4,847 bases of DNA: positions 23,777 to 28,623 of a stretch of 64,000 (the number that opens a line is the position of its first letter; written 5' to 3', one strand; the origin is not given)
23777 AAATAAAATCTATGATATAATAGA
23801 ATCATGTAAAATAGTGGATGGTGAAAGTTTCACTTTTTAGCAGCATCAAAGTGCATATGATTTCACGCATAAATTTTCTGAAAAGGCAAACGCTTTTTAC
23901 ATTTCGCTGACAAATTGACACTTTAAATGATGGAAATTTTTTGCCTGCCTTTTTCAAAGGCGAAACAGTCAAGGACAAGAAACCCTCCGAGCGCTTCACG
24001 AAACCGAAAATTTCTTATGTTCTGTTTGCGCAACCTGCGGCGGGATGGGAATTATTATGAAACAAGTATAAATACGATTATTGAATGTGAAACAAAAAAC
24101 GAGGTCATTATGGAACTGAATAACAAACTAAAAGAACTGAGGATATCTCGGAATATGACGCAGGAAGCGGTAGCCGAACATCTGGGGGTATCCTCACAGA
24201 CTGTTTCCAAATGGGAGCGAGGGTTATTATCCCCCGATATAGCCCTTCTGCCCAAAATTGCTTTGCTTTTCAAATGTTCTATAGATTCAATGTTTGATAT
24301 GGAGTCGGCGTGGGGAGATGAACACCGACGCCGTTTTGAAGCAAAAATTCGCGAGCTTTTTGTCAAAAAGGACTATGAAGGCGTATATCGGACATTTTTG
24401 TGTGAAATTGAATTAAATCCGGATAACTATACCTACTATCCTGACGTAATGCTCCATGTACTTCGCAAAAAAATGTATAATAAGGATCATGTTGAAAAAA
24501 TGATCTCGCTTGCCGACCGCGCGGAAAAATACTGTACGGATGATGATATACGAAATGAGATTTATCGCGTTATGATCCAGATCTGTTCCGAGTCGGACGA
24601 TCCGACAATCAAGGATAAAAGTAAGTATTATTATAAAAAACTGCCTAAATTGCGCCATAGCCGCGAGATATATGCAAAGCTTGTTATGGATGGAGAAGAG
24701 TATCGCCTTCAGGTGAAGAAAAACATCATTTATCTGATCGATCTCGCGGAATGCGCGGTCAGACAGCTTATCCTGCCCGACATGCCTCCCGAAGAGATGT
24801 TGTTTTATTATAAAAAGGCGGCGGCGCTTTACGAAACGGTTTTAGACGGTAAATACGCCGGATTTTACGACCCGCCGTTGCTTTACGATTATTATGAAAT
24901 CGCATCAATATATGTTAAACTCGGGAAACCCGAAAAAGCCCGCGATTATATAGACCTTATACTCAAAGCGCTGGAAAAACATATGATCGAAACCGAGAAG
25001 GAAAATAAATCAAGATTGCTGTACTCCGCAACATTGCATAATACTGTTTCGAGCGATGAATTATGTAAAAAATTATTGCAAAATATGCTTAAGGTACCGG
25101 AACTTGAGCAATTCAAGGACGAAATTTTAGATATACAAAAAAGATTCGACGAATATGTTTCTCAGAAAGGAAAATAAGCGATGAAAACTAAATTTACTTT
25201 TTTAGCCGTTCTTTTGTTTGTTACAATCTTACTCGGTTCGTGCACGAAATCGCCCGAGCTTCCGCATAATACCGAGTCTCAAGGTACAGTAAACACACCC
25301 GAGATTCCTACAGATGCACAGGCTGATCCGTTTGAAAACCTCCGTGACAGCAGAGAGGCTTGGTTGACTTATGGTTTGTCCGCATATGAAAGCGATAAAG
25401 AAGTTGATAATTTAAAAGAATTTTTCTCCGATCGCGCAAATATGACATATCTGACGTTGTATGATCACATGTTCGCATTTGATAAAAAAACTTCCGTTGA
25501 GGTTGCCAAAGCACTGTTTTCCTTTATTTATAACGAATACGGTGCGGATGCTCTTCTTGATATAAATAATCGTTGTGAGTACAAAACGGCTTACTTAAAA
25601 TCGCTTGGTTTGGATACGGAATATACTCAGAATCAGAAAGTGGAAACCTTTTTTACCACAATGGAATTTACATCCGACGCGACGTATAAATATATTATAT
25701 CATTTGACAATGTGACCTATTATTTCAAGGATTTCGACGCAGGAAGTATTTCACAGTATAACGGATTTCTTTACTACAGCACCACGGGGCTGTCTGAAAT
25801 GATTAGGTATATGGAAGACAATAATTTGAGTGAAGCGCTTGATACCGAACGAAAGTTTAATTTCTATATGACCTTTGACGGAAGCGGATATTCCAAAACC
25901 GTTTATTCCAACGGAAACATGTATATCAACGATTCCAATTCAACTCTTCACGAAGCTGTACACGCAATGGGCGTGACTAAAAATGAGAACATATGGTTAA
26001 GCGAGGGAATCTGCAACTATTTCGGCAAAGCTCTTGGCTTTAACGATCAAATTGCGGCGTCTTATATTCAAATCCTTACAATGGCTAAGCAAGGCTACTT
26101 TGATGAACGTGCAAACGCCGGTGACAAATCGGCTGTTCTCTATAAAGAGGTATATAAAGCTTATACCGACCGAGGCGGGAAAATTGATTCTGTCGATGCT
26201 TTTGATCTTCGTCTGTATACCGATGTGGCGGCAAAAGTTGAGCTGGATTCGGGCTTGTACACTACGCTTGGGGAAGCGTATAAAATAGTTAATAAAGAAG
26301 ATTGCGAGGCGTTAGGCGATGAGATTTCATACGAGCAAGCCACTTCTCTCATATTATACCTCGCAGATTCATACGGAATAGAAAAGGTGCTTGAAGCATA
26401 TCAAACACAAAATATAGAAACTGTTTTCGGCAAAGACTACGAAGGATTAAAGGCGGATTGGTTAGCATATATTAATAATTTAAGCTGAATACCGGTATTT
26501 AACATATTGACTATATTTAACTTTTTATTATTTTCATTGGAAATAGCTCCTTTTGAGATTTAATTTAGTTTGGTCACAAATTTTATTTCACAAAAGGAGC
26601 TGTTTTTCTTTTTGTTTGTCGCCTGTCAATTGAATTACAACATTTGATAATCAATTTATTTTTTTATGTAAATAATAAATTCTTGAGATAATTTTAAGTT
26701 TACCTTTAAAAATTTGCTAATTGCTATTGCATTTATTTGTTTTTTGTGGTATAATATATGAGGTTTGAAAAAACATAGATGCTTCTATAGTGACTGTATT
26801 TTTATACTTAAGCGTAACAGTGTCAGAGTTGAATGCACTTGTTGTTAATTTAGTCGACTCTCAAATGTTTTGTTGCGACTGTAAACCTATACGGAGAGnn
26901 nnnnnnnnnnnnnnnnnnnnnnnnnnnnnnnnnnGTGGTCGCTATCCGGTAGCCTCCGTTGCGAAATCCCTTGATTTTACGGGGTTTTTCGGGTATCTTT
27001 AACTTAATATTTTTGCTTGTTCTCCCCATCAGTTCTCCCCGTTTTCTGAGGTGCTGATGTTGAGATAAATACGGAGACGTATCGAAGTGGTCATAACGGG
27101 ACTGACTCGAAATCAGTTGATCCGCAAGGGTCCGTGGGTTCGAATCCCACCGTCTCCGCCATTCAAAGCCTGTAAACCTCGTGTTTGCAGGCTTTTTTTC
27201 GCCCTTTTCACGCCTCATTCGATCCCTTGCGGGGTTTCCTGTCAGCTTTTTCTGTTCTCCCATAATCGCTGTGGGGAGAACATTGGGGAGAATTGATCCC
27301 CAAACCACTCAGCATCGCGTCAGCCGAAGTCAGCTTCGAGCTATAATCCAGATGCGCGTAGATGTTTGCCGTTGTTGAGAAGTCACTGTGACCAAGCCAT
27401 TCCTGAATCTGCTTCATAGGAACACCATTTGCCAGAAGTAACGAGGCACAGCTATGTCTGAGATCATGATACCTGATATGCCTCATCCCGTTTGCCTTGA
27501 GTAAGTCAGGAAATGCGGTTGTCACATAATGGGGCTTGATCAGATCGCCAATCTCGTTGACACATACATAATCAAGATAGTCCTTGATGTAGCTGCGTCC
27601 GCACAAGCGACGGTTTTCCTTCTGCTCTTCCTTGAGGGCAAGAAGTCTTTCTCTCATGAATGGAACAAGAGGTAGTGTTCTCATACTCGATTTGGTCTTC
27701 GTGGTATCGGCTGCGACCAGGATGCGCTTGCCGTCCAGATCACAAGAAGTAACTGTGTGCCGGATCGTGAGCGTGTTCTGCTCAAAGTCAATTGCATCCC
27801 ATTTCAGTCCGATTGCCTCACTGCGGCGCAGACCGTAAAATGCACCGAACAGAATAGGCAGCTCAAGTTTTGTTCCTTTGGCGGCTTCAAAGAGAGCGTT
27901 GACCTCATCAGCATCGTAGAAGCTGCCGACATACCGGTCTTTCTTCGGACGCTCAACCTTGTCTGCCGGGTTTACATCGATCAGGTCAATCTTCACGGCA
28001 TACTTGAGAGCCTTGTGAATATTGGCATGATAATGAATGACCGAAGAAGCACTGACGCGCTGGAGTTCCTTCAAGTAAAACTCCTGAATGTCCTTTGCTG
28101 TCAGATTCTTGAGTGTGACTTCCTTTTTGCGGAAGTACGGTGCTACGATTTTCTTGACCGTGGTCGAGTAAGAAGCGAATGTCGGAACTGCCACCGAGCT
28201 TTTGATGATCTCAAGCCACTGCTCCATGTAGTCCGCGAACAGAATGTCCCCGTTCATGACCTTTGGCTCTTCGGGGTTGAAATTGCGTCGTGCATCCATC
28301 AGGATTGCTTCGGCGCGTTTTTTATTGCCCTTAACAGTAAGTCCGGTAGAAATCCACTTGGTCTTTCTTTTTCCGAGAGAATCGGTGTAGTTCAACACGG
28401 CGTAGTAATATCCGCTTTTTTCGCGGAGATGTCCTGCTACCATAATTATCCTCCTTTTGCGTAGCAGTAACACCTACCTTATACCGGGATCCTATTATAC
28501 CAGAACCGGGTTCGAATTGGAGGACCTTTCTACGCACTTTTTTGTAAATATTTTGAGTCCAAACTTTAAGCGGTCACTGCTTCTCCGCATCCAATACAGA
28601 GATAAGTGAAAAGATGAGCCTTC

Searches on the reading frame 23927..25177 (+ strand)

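Call 63: search_protein_families(library=pfam, proteins=[window:23927-25177:+])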
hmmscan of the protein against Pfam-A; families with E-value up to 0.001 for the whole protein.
window:23927-25177:+ (416 aa): 4 families
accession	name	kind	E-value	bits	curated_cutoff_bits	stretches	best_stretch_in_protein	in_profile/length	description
PF01381.28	HTH_3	-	2e-14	53.8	23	1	68-120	1-53/55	Helix-turn-helix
PF13560.12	HTH_31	-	2.7e-08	34.4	27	1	67-111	5-50/64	Helix-turn-helix domain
PF12844.13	HTH_19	-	7.1e-08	32.7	30.2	1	66-119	2-55/64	Helix-turn-helix domain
PF13443.12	HTH_26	-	5e-06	27.1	22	1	67-120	1-55/63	Cro/C1-type HTH DNA-binding domain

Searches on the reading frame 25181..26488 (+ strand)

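Call 63: search_protein_families(library=pfam, proteins=[window:25181-26488:+])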
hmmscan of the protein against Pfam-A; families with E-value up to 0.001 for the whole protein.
window:25181-26488:+ (435 aa): 1 family
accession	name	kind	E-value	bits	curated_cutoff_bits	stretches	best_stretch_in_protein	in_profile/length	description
PF13485.12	Peptidase_MA_2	-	0.00021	21.6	32.4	0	381-432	141-200/201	Peptidase MA superfamily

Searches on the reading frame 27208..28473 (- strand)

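Call 63: search_protein_families(library=pfam, proteins=[window:27208-28473:-])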
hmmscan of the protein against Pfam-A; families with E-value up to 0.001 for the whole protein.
window:27208-28473:- (421 aa): 3 families
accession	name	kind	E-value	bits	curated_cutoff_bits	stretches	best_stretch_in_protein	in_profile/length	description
PF00589.27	Phage_integrase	-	4.9e-26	92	27.1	1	187-377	4-170/172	Phage integrase family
PF14659.12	Phage_int_SAM_3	-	5.4e-08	33.4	22.6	1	79-133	2-54/58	Phage integrase, N-terminal SAM-like domain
PF13102.12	Phage_int_SAM_5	-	1.6e-06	28.8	22.3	1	79-172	2-97/98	Phage integrase SAM-like domain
